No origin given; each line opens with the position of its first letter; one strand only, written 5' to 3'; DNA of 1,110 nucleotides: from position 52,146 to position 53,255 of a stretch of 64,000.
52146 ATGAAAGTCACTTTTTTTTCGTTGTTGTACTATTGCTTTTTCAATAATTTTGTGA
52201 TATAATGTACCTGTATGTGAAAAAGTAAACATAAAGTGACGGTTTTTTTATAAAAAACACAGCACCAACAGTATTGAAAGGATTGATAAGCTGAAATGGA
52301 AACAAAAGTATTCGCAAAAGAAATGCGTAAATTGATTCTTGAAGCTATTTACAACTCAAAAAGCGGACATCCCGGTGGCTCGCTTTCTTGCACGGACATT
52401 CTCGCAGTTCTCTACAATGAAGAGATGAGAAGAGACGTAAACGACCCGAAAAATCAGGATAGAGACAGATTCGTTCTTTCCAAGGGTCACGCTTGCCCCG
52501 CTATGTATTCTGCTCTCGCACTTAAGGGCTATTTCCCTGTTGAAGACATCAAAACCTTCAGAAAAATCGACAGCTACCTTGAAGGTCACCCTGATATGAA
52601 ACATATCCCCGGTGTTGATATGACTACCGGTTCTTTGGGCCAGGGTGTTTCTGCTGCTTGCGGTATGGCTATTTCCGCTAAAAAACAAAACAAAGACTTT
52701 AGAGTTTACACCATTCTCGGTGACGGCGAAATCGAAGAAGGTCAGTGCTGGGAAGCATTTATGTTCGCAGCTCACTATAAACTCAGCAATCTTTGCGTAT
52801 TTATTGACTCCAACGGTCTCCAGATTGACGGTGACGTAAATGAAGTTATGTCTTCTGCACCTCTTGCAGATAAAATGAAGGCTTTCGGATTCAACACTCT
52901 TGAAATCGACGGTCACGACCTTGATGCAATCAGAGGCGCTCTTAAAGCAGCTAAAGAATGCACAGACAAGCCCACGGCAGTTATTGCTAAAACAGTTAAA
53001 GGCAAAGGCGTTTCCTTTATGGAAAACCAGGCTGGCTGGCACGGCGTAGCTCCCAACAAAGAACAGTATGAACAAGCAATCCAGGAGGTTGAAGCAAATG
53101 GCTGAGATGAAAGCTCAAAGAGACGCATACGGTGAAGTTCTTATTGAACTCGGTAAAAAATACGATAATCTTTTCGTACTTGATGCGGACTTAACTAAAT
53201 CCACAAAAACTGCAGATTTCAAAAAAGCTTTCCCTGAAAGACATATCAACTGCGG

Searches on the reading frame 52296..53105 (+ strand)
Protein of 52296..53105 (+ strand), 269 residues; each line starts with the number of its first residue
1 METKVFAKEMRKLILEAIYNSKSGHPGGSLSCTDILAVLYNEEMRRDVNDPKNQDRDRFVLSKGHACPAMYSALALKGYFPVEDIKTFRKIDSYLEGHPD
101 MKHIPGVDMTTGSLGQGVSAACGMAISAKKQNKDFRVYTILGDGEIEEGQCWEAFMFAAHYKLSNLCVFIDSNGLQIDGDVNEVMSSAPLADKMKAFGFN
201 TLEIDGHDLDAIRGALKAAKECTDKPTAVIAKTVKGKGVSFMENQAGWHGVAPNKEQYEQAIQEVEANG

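Call 99: search_protein_families(library=pfam, proteins=[window:52296-53105:+], max_evalue=0.00001)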
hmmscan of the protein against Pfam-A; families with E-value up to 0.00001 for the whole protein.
window:52296-53105:+ (269 aa): 3 families
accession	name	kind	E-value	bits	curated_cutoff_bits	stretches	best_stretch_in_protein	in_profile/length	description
PF00456.26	Transketolase_N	-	1e-65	222.4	22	1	6-259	5-269/334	Transketolase, thiamine diphosphate binding domain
PF00676.26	E1_dh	-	2.5e-13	50.1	22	1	110-224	99-212/300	Dehydrogenase E1 component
PF13292.11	DXP_synthase_N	-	7.8e-13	48.7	21.2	1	4-182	19-180/274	1-deoxy-D-xylulose-5-phosphate synthase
